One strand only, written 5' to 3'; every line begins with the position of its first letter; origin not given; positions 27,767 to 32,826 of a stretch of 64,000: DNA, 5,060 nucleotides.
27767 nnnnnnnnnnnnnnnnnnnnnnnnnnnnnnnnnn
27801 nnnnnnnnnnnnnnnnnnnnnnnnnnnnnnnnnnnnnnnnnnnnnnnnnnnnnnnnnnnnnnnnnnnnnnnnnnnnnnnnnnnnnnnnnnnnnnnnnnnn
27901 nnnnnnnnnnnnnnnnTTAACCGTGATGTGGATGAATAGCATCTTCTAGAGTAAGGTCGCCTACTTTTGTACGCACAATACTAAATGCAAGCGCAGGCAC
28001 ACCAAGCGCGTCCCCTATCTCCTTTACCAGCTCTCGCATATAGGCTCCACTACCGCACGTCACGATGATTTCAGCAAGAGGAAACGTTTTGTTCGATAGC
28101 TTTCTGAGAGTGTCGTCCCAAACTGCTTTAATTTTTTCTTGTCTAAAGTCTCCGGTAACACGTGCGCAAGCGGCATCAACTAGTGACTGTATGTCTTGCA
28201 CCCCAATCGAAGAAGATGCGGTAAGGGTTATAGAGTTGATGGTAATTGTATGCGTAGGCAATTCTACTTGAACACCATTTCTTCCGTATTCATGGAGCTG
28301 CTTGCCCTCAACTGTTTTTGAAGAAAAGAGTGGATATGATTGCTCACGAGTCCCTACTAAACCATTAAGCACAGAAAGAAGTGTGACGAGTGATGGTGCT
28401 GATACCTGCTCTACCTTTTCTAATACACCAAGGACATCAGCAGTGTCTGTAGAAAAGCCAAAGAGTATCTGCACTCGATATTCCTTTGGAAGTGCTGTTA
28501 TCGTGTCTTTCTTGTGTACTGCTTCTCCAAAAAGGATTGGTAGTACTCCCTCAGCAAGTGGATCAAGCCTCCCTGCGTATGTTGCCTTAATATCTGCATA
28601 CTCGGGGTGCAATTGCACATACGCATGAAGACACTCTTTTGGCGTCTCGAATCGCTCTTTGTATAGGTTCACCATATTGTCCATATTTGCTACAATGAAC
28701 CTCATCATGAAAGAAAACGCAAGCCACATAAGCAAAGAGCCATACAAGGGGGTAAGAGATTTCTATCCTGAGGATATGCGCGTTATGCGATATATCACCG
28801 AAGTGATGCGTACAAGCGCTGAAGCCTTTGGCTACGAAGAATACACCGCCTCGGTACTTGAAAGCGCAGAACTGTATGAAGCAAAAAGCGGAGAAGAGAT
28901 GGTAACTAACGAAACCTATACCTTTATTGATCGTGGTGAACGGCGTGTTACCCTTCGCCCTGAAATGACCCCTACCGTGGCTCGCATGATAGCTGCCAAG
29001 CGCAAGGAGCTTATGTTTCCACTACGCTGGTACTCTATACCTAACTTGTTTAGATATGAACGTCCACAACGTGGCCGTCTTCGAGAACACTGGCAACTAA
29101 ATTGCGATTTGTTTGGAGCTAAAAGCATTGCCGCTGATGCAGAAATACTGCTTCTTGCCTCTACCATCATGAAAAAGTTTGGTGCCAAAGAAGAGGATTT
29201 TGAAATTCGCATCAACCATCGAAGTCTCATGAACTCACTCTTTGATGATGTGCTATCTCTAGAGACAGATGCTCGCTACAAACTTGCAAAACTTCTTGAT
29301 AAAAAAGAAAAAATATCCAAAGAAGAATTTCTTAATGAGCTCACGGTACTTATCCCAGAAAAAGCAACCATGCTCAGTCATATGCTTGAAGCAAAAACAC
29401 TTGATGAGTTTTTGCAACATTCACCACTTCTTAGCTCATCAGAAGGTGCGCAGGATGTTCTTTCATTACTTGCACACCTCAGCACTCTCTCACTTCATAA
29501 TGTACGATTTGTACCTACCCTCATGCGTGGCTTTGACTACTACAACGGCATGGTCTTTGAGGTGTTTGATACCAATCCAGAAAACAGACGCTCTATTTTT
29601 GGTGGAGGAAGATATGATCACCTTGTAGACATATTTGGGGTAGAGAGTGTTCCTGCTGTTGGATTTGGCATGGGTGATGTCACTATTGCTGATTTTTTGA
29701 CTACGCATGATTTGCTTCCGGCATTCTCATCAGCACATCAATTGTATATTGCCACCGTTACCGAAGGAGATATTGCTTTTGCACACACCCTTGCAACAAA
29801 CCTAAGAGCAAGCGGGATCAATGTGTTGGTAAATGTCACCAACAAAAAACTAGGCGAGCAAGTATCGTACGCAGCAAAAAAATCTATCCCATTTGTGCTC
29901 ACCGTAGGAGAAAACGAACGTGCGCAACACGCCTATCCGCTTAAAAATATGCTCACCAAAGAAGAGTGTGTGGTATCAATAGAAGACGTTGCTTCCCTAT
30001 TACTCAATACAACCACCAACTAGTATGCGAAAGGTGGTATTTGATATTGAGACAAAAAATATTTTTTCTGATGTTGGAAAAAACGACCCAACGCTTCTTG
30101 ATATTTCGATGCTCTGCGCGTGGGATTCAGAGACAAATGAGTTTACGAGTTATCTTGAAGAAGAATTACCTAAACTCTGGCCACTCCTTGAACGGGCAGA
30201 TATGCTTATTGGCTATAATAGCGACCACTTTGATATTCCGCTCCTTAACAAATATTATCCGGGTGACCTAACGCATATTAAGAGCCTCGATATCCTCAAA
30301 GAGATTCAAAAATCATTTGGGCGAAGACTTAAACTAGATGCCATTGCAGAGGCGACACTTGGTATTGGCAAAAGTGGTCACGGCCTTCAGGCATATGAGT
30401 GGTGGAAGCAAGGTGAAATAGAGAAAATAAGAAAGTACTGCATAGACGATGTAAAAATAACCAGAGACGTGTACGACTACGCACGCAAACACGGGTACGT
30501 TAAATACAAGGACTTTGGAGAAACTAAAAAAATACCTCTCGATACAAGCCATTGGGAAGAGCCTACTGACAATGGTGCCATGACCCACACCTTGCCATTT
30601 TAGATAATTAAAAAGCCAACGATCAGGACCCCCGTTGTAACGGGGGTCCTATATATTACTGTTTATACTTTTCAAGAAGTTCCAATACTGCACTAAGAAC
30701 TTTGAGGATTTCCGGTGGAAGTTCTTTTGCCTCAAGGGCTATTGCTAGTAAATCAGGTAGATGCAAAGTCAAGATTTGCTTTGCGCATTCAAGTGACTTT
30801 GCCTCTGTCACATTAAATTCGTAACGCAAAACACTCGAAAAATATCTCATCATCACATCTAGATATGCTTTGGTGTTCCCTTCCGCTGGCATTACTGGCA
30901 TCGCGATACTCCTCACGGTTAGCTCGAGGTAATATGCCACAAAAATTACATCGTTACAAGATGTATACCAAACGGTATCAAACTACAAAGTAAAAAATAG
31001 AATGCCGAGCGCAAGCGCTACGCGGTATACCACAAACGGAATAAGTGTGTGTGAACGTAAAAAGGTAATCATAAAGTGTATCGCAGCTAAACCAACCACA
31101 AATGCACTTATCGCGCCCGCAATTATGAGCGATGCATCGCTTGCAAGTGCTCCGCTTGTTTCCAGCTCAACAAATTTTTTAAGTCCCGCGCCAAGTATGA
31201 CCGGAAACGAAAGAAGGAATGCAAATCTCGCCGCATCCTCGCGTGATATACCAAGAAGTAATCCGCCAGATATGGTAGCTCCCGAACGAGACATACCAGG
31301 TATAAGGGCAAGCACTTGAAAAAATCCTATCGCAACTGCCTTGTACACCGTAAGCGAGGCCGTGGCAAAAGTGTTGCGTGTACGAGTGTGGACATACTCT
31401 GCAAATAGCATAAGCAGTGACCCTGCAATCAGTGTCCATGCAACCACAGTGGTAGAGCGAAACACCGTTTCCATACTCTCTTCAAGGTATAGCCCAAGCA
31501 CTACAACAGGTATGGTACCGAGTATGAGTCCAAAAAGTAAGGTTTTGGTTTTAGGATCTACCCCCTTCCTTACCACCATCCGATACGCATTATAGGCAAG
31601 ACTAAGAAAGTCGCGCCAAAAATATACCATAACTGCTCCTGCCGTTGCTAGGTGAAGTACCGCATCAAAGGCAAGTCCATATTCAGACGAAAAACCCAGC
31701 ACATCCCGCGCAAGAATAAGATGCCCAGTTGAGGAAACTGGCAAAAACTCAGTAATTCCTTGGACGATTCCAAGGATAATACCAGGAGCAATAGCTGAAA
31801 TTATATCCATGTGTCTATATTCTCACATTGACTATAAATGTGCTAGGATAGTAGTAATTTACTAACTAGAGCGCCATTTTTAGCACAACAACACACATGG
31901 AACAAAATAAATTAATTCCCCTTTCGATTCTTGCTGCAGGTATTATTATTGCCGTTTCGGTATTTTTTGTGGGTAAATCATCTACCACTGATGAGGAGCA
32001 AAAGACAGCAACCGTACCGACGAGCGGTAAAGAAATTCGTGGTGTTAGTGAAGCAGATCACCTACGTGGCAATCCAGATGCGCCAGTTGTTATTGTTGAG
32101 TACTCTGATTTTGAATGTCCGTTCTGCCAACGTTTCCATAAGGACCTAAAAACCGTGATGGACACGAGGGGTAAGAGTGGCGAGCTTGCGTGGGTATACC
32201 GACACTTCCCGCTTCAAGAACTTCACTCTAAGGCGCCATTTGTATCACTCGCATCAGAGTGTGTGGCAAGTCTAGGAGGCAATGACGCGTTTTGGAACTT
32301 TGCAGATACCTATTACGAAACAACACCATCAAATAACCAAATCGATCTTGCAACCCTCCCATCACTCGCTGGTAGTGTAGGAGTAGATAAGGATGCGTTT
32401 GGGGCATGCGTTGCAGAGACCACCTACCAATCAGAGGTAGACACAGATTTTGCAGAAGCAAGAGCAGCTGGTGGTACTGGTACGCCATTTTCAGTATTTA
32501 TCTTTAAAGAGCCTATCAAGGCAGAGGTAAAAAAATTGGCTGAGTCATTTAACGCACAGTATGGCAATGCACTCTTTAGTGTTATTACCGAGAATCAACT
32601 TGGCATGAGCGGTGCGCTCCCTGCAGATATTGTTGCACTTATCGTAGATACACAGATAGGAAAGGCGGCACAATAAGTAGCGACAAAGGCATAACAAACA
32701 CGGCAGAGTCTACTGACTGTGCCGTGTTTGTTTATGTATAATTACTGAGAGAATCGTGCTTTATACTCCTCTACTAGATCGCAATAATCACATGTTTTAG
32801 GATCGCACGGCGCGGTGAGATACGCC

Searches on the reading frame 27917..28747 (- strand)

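Call 41: search_protein_families(library=pfam, proteins=[window:27917-28747:-], max_evalue=0.0001)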
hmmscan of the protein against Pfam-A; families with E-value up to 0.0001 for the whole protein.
window:27917-28747:- (276 aa): 1 family
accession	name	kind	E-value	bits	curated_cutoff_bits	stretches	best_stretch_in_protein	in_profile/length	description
PF01509.24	TruB_N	-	1.1e-27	97.7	27.3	1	54-179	8-133/149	TruB family pseudouridylate synthase (N terminal domain)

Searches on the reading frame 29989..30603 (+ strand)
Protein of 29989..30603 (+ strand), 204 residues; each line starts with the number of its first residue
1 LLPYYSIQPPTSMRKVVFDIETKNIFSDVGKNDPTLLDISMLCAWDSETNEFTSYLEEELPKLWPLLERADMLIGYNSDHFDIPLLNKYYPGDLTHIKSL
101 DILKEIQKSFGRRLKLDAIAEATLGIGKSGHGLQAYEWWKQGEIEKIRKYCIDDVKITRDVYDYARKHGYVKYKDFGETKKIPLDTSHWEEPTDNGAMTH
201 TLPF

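Call 41: search_protein_families(library=pfam, proteins=[window:29989-30603:+], max_evalue=0.0001)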
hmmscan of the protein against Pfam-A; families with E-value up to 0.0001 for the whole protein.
window:29989-30603:+ (204 aa): 2 families
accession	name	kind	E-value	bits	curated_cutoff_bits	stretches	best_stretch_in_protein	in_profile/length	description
PF13482.12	RNase_H_2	-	3.6e-10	40.5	22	1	17-164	2-163/165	RNase_H superfamily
PF10108.15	DNA_pol_B_exo2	-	1.4e-07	31.9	24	1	99-162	105-170/213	Predicted 3'-5' exonuclease related to the exonuclease domain of PolB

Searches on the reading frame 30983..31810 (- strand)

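Call 41: search_protein_families(library=pfam, proteins=[window:30983-31810:-], max_evalue=0.0001)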
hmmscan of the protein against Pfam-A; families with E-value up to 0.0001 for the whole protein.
window:30983-31810:- (275 aa): 1 family
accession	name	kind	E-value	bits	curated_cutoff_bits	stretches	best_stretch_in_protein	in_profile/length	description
PF02673.24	BacA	-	5.5e-81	272.5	33.4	1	11-268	2-256/257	Bacitracin resistance protein BacA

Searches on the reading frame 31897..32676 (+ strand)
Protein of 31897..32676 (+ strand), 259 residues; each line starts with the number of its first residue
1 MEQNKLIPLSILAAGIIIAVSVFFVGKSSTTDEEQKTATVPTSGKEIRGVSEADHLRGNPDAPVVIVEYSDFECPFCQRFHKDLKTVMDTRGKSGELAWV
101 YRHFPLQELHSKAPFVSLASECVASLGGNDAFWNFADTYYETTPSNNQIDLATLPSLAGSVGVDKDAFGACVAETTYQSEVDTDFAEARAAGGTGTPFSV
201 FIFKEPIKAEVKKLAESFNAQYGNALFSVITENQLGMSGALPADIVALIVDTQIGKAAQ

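Call 41: search_protein_families(library=pfam, proteins=[window:31897-32676:+], max_evalue=0.0001)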
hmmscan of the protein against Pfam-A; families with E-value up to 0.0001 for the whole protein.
window:31897-32676:+ (259 aa): 3 families
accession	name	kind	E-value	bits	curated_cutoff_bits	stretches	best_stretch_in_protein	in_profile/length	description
PF13462.12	Thioredoxin_4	-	7.9e-21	75.4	23.2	1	52-202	3-145/165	Thioredoxin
PF01323.26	DSBA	-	3e-11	43.9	25.6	1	66-200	2-171/191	DSBA-like thioredoxin domain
PF18400.7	Thioredoxin_12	-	8.2e-06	26.3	26.1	0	50-108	130-186/190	Thioredoxin-like domain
